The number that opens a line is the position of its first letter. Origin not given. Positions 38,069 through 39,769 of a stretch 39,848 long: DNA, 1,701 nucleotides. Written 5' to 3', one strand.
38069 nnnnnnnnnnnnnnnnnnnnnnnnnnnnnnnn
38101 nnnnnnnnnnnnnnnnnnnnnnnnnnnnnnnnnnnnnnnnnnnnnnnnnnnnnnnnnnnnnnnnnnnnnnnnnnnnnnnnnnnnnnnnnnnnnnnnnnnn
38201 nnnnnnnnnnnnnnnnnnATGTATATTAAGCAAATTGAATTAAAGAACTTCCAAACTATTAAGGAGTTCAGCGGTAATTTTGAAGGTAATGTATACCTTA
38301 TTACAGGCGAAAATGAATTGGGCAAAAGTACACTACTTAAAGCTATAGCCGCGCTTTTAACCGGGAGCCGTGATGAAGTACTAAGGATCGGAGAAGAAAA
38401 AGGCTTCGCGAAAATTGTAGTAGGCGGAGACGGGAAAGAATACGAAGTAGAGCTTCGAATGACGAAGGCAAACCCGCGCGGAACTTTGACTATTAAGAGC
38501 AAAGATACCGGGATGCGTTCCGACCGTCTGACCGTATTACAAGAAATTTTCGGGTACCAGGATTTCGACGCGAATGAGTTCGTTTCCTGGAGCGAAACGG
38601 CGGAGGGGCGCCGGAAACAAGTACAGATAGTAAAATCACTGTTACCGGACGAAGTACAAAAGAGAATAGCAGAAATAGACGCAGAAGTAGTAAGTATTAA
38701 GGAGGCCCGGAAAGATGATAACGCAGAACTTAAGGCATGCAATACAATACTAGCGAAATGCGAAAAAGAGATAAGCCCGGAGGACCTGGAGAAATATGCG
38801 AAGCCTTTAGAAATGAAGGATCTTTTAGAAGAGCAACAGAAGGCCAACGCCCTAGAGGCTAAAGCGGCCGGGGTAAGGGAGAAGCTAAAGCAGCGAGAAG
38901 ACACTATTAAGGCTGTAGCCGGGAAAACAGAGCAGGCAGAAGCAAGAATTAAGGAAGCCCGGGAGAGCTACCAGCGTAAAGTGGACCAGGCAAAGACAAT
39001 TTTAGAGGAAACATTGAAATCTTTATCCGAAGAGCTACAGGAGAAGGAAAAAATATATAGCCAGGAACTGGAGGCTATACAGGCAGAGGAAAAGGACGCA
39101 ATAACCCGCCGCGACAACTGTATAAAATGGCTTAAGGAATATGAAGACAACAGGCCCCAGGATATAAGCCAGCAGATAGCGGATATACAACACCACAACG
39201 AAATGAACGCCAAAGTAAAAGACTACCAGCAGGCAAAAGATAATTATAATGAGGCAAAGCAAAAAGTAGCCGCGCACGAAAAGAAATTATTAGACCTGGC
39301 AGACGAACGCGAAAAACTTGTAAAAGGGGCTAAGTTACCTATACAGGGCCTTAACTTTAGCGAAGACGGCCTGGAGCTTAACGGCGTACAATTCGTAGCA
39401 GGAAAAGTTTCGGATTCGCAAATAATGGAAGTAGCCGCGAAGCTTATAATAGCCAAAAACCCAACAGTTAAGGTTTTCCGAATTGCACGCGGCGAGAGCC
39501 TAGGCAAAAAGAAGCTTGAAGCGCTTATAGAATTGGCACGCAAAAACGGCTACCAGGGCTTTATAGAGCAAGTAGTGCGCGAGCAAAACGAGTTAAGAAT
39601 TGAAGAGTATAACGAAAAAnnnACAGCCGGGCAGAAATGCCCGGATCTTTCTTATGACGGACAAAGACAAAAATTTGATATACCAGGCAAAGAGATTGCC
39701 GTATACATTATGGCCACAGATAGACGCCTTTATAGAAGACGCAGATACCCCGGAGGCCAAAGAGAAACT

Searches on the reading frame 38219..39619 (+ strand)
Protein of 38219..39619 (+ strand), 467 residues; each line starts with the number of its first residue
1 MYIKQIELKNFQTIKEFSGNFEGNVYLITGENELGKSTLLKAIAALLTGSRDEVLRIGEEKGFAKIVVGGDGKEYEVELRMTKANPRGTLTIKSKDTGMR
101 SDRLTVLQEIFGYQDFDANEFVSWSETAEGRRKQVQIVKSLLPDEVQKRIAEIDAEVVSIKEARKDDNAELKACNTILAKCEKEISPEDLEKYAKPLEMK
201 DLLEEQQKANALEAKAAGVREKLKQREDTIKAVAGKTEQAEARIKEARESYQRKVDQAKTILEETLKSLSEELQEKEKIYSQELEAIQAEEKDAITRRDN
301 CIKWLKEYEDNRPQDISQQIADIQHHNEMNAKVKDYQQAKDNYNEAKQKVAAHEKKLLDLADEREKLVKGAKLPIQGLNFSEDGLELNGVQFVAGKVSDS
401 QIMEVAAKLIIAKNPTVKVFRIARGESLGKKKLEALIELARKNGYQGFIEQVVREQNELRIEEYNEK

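Call 47: search_protein_families(library=pfam, proteins=[window:38219-39619:+], max_evalue=0.001)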
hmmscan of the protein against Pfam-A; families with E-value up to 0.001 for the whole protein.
window:38219-39619:+ (467 aa): 7 families
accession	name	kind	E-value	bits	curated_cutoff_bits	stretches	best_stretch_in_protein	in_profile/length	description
PF13175.12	AAA_15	-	3.8e-09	37.1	32.1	1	1-344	1-291/374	AAA ATPase domain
PF13476.12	AAA_23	-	5.9e-08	34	27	1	5-292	1-194/201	AAA domain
PF13555.12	AAA_29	-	2e-07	31.1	27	1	4-51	2-50/61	P-loop containing region of AAA domain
PF00005.33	ABC_tran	-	6e-06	27.3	25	1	22-142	10-124/137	ABC transporter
PF11398.14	DUF2813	-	2.2e-05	24.4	21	1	1-50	1-49/372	Protein of unknown function (DUF2813)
PF02463.25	SMC_N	-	3.4e-05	23.8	40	1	2-56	1-57/220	RecF/RecN/SMC N terminal domain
PF13514.12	AAA_27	-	3.5e-05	23.9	22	1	1-49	1-52/206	AAA domain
